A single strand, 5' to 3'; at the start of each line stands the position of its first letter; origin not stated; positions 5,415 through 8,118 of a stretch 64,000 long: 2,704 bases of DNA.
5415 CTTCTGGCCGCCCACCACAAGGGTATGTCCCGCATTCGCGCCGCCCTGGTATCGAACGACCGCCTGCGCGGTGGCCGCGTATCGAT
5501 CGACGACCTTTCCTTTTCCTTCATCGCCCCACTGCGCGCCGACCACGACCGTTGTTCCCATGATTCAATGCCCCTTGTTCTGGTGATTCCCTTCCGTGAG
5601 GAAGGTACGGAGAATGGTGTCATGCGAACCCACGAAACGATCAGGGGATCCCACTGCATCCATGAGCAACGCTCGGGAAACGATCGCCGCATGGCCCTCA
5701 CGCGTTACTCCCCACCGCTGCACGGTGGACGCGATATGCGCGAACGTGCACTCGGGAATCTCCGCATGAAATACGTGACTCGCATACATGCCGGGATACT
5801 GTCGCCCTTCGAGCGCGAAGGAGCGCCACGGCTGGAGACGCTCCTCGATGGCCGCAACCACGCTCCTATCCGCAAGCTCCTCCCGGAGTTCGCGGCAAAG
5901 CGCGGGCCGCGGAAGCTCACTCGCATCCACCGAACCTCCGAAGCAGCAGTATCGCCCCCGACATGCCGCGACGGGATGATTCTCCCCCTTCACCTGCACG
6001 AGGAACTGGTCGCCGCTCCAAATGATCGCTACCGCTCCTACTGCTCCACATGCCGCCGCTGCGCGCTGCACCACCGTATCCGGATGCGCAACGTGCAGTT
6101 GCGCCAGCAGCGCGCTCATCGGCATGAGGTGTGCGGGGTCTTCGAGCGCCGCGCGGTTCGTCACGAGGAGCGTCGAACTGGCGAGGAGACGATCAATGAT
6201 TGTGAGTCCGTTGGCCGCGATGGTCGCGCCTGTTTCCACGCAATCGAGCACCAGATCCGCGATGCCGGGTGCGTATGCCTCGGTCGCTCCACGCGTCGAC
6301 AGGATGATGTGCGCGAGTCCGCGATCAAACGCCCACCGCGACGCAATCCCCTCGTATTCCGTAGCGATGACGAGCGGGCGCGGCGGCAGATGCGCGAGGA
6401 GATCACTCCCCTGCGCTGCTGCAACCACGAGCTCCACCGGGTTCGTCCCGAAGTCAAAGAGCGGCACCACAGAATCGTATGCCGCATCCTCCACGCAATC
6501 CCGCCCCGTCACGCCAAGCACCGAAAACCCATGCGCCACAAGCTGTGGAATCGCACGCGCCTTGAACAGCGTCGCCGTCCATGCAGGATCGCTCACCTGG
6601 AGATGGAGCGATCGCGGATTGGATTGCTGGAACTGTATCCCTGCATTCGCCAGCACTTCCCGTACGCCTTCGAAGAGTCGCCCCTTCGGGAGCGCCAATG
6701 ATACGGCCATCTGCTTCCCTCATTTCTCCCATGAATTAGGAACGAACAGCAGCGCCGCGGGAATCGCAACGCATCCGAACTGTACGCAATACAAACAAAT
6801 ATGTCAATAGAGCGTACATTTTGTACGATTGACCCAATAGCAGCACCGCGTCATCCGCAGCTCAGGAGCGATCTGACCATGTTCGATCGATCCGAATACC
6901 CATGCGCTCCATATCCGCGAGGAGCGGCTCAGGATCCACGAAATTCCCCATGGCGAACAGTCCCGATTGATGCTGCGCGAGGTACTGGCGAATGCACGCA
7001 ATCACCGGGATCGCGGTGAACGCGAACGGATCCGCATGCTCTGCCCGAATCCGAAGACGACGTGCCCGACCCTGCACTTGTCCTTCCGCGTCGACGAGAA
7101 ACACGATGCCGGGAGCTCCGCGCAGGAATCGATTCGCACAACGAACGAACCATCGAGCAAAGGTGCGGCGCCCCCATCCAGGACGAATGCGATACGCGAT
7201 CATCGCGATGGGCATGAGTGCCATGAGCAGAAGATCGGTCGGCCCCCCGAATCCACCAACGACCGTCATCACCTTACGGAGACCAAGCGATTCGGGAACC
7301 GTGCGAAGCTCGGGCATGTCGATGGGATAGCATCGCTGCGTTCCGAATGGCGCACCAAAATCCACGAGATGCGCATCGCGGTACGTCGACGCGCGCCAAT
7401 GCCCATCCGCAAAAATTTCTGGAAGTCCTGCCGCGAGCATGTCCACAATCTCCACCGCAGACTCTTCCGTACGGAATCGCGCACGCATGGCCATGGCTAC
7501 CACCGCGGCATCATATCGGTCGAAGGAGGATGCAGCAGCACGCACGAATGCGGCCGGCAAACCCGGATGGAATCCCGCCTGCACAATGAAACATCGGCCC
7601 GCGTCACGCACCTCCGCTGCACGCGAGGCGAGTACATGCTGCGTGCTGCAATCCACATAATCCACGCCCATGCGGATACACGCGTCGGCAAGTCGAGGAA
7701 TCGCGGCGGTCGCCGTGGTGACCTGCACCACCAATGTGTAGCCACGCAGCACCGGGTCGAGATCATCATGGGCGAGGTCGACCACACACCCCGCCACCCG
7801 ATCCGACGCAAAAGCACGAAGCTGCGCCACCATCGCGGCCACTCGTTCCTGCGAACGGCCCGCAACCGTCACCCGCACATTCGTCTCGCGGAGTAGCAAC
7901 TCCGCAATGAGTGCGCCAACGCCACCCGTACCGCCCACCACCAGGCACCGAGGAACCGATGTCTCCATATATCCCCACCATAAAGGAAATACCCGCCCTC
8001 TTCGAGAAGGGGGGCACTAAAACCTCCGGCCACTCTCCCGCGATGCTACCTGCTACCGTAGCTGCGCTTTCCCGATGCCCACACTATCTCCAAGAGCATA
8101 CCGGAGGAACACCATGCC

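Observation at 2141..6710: HisG-Nudix fusion heading a tightly coupled purA - purC-like - rdgB - mini P-loop kinase operon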

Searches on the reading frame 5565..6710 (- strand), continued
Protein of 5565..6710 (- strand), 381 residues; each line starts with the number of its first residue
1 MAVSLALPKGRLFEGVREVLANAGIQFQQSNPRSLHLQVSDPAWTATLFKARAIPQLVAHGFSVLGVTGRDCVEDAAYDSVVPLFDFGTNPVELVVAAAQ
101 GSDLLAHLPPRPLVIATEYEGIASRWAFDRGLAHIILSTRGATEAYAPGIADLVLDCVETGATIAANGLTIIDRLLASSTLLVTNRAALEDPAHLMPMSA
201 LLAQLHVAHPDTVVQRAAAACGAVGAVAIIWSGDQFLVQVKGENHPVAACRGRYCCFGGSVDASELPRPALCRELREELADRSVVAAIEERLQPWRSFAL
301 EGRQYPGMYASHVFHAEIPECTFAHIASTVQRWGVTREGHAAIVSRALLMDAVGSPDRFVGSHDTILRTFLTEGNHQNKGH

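Call 85: search_protein_families(library=pfam, proteins=[P0357, P0365, P0406, P0449, P0421, P0459, P0471, P0344, P0407, P0462], max_evalue=0.001)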
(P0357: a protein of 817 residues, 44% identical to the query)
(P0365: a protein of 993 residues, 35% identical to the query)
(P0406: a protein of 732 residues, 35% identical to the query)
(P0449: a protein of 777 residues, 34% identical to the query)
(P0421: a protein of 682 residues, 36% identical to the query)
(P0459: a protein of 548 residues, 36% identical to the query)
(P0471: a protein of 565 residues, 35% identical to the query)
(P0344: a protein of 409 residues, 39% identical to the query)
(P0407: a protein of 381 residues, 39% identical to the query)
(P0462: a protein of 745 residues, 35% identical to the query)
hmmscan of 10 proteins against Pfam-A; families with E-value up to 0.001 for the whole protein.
P0357 (817 aa): 8 families
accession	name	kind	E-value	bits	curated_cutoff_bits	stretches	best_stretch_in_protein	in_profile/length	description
PF00977.27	His_biosynth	-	9.2e-70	235.1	23.6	1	256-487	1-227/228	Histidine biosynthesis protein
PF01634.23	HisG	-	8.2e-31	107.5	25.5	1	576-737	2-157/158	ATP phosphoribosyltransferase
PF08029.16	HisG_C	-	1.7e-16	60.5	23.5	1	742-812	1-71/73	HisG, C-terminal domain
PF01207.24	Dus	-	3.6e-07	30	20.4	1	292-371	149-230/311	Dihydrouridine synthase (Dus)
PF00117.34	GATase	-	4.2e-05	23.7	22.8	1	52-212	40-176/190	Glutamine amidotransferase class-I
PF01180.27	DHO_dh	-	0.00011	21.9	27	1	310-358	223-273/291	Dihydroorotate dehydrogenase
PF03060.21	NMO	-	0.00069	19.5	28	0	407-482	145-225/331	Nitronate monooxygenase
PF07685.20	GATase_3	-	0.00079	19.5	27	0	34-122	16-113/196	CobB/CobQ-like glutamine amidotransferase domain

P0365 (993 aa): 4 families
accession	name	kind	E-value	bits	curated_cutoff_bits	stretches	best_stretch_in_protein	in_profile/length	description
PF00815.25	Histidinol_dh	-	6.8e-131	437.5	27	1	274-676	8-410/411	Histidinol dehydrogenase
PF01634.23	HisG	-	7.6e-30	104.4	25.5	1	752-897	1-145/158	ATP phosphoribosyltransferase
PF00155.27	Aminotran_1_2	-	3.5e-18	66.4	19.7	1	3-200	164-359/361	Aminotransferase class I and II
PF08029.16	HisG_C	-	7.7e-12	45.6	23.5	1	916-990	1-73/73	HisG, C-terminal domain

P0406 (732 aa): 3 families
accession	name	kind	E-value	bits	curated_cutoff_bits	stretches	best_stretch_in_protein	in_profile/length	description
PF00815.25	Histidinol_dh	-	9.5e-132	440.3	27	1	30-420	14-410/411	Histidinol dehydrogenase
PF01634.23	HisG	-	1.5e-29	103.4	25.5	1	495-647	2-152/158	ATP phosphoribosyltransferase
PF08029.16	HisG_C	-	3.1e-14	53.3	23.5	1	657-725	1-69/73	HisG, C-terminal domain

P0449 (777 aa): 5 families
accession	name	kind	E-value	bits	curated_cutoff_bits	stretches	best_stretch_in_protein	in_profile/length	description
PF00977.27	His_biosynth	-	2.5e-41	142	23.6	1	1-214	1-227/228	Histidine biosynthesis protein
PF01634.23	HisG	-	3.4e-27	95.8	25.5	1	524-693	1-157/158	ATP phosphoribosyltransferase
PF01502.23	PRA-CH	-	3.6e-27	94.5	27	1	247-319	2-73/74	Phosphoribosyl-AMP cyclohydrolase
PF01503.22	PRA-PH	-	3.4e-18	66.3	21.3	1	328-408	3-85/86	Phosphoribosyl-ATP pyrophosphohydrolase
PF08029.16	HisG_C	-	2e-16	60.3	23.5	1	698-773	1-72/73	HisG, C-terminal domain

P0421 (682 aa): 4 families
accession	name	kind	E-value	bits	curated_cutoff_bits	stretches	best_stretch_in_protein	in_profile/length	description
PF00155.27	Aminotran_1_2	-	4.4e-48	164.7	19.7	1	351-654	31-360/361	Aminotransferase class I and II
PF01634.23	HisG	-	5.6e-34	117.8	25.5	1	57-210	1-152/158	ATP phosphoribosyltransferase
PF08029.16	HisG_C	-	7.2e-21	74.5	23.5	1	220-292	1-73/73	HisG, C-terminal domain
PF00266.25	Aminotran_5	-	0.00013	21.5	21.5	1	369-491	50-177/371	Aminotransferase class-V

P0459 (548 aa): 2 families
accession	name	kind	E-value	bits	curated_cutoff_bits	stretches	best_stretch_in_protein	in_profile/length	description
PF13393.11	tRNA-synt_His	-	9.3e-57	193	25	1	14-320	2-307/308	Histidyl-tRNA synthetase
PF01634.23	HisG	-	8e-40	136.8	25.5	1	386-538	1-157/158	ATP phosphoribosyltransferase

P0471 (565 aa): 3 families
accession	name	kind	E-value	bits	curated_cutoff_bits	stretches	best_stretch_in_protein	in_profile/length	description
PF13393.11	tRNA-synt_His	-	4.6e-86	289.3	25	1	19-328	1-306/308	Histidyl-tRNA synthetase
PF01634.23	HisG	-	2.7e-54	183.8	25.5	1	408-562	1-157/158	ATP phosphoribosyltransferase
PF00587.30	tRNA-synt_2b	-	5.1e-06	27.1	29.3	1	74-168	1-101/179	tRNA synthetase class II core domain (G, H, P, S and T)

P0344 (409 aa): 2 families
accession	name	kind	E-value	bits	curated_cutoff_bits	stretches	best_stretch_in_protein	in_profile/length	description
PF00475.24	IGPD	-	1.9e-60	203.6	27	1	246-389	1-144/144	Imidazoleglycerol-phosphate dehydratase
PF01634.23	HisG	-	1.7e-26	93.5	25.5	1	52-196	2-146/158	ATP phosphoribosyltransferase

P0407 (381 aa): 1 family
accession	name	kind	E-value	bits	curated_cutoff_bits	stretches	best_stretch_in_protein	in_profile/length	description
PF00293.34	NUDIX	-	4.1e-06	27.3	21.1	1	51-131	2-79/134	NUDIX domain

P0462 (745 aa): 1 family
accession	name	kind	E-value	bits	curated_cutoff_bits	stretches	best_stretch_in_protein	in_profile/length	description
PF00293.34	NUDIX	-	2e-07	31.5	21.1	1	591-716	5-118/134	NUDIX domain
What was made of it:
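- Tried and rejected: They are not informative for this module (call 85).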

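Call 86: list_cluster_members(proteins=[P0374, P0404, P0431, P0448, P0464, P0467, P0407, P0462])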
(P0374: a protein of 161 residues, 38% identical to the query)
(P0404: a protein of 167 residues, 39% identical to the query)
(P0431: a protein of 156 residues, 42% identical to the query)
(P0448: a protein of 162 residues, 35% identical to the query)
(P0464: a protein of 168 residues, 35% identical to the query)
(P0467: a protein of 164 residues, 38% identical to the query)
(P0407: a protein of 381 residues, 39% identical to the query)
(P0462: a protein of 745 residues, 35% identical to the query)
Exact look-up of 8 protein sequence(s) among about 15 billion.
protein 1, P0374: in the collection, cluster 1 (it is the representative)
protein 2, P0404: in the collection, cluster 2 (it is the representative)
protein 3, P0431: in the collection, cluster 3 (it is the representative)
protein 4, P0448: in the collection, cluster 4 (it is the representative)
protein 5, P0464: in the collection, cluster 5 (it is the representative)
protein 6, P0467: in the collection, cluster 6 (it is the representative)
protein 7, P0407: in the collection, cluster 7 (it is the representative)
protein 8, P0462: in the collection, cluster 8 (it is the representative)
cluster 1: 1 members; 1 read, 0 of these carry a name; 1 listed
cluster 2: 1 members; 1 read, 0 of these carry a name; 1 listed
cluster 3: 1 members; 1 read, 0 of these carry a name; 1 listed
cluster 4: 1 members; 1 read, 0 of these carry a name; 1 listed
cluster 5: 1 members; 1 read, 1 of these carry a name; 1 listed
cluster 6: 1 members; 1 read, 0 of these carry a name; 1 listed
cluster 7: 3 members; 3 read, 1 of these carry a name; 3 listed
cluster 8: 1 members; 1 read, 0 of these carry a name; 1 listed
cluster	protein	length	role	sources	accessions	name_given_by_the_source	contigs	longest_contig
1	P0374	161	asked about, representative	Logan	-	-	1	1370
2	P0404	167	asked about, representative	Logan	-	-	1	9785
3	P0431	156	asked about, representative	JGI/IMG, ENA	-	-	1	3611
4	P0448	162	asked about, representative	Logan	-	-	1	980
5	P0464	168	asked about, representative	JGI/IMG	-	8-oxo-dGTP pyrophosphatase MutT (NUDIX family)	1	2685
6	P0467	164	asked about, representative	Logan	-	-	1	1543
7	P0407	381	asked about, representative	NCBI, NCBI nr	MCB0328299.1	MAG: NUDIX domain-containing protein, partial [Bdellovibrionales bacterium] | NUDIX domain-containing protein [Bdellovibrionales bacterium]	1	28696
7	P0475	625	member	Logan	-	-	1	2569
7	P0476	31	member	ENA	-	-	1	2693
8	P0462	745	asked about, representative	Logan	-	-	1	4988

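Call 87: find_encoding_contigs(protein=P0404, flank=6000, max_places=1)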
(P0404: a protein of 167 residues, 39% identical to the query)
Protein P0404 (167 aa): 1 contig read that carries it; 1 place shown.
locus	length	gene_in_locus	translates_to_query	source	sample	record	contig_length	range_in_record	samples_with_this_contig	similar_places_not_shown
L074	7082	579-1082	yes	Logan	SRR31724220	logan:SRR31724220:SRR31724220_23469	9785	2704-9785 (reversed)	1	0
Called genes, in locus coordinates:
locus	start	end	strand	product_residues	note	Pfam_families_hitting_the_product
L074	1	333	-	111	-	?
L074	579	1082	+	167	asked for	PF00293:NUDIX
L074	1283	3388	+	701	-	-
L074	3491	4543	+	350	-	PF21338:Top1B_N_bact, PF01028:Topoisom_I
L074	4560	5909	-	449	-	PF01636:APH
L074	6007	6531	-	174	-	-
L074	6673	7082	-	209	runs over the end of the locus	PF01135:PCMT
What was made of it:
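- On Nudix hydrolase: Homologs carry PF00293 (calls 85, 87).
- Tried and rejected: The one context retrieved is unrelated to the module (calls 86, 87).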

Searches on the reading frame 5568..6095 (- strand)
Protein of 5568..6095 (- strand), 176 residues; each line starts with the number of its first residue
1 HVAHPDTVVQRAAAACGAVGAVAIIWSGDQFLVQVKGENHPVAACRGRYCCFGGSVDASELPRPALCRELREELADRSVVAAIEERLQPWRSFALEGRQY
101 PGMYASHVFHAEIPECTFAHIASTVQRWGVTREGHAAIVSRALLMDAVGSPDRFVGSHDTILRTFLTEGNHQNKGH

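Call 83: search_protein_families(library=ncbifam, proteins=[window:5568-6095:-], max_evalue=1)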
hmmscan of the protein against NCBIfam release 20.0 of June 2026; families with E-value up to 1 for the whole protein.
window:5568-6095:- (176 aa): 7 families
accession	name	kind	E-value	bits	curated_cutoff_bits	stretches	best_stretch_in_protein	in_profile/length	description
NF012016.0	PRK15472.1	equivalog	0.0036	17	95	1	45-84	29-68/141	nucleoside triphosphatase NudI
NF003788.0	PRK05379.1-5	equivalog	0.0038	16.6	354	1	24-122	220-313/351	bifunctional nicotinamide-nucleotide adenylyltransferase/Nudix hydroxylase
NF006530.0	PRK08999.1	equivalog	0.01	14.9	245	1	23-75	11-61/315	Nudix family hydrolase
NF007834.0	PRK10546.1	equivalog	0.011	15.6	156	1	46-81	29-64/135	pyrimidine (deoxy)nucleoside triphosphate diphosphatase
TIGR00586.1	mutt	equivalog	0.02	14.9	97.9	1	52-87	37-72/129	8-oxo-dGTP diphosphatase MutT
NF008044.0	PRK10776.1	equivalog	0.03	14.2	148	1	48-75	32-59/130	8-oxo-dGTP diphosphatase MutT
NF001938.0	PRK00714.1-5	equivalog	0.051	12.9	116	1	48-95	46-91/172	RNA pyrophosphohydrolase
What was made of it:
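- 5565..6062 (-): Nudix domain (residues about 217-373, plus tail and stop) fused to HisG. The Nudix box G-x5-E-x7-RELREEL is intact. Call 83: no curated Nudix subfamily; the weak best matches are NTP pyrophosphatases (NudI, MutT).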

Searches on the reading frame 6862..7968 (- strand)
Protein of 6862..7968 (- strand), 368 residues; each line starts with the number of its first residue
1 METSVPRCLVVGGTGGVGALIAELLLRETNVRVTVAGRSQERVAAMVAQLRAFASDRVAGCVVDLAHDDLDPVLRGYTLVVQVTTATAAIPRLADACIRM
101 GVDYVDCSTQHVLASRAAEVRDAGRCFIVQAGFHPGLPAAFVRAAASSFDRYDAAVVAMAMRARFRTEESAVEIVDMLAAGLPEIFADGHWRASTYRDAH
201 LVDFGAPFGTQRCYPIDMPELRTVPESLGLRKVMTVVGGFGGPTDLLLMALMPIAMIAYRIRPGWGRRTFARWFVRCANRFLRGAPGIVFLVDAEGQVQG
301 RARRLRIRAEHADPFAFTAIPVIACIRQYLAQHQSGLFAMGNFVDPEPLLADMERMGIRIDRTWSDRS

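Call 3: search_protein_families(library=pfam, proteins=[window:6862-7968:-], max_evalue=0.01)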
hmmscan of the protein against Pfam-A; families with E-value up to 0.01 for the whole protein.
window:6862-7968:- (368 aa): 5 families
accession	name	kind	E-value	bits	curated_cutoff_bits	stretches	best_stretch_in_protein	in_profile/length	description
PF03435.24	Sacchrp_dh_NADP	-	1.2e-15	58.5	25.1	1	9-114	2-115/129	Saccharopine dehydrogenase NADP binding domain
PF00106.31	adh_short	-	4.1e-05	23.6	26.6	1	9-68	4-61/195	short chain dehydrogenase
PF08659.16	KR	-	0.00017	22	22.6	1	9-67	4-64/180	KR domain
PF01488.26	Shikimate_DH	-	0.0003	21.3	24.3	1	8-53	15-59/138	Shikimate / quinate 5-dehydrogenase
PF13460.12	NAD_binding_10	-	0.00062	20.1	27.2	1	12-102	1-90/184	NAD(P)H-binding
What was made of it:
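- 6862..7968 (-): Upstream neighbour: 368-aa NAD(P)-Rossmann protein (saccharopine-dehydrogenase-like). Probably not part of the module. Call 3 (PF03435 E 1.2e-15).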

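Call 4: search_protein_families(library=ncbifam, proteins=[window:6862-7968:-], max_evalue=0.01)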
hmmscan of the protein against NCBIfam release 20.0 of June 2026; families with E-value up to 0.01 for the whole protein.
window:6862-7968:- (368 aa): 18 families
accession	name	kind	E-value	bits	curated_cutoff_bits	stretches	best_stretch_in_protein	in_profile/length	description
NF005594.0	PRK07326.1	equivalog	1.8e-05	24.4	271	1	8-65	9-63/237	SDR family oxidoreductase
NF005449.0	PRK07041.1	equivalog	2.1e-05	24.5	257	1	7-75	9-75/240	SDR family oxidoreductase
NF053786.1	DcplherypntRedDprE2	equivalog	4.9e-05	23.1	250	1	8-60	11-63/252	decaprenylphospho-beta-D-erythro-pentofuranosid-2-ulose 2-reductase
NF005752.0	PRK07576.1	subfamily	5.2e-05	22.7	321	1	8-65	12-67/271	SDR family oxidoreductase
NF004779.0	PRK06125.1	subfamily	9.6e-05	22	261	1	7-69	9-70/259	short-chain dehydrogenase/reductase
TIGR01035.1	hemA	equivalog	0.00022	20.3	209.55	1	9-91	184-255/416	glutamyl-tRNA reductase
NF006565.0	PRK09072.1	equivalog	0.00068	19.2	238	1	6-69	6-65/265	SDR family oxidoreductase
NF009466.0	PRK12826.1-2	subfamily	0.00069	19.1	222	1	7-67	5-64/248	3-oxoacyl-ACP reductase FabG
NF004847.0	PRK06198.1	subfamily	0.00076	18.8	240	1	8-56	10-58/269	oxidoreductase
NF000744.0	PRK00045.1-3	equivalog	0.0012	17.8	429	1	7-90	187-264/447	glutamyl-tRNA reductase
NF006073.0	PRK08219.1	equivalog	0.0013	18.5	218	1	6-51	4-47/227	SDR family oxidoreductase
NF005468.0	PRK07062.1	equivalog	0.0013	18.3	266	1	9-64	12-67/265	SDR family oxidoreductase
NF004528.0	PRK05875.1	equivalog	0.0019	17.6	334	1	8-67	13-72/280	SDR family oxidoreductase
NF038213.1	SDR_TniO_fam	equivalog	0.0023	17.3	300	1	9-68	6-63/249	SDR family oxidoreductase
NF005539.0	PRK07201.1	equivalog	0.0048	15.7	549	1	9-71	4-66/657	SDR family oxidoreductase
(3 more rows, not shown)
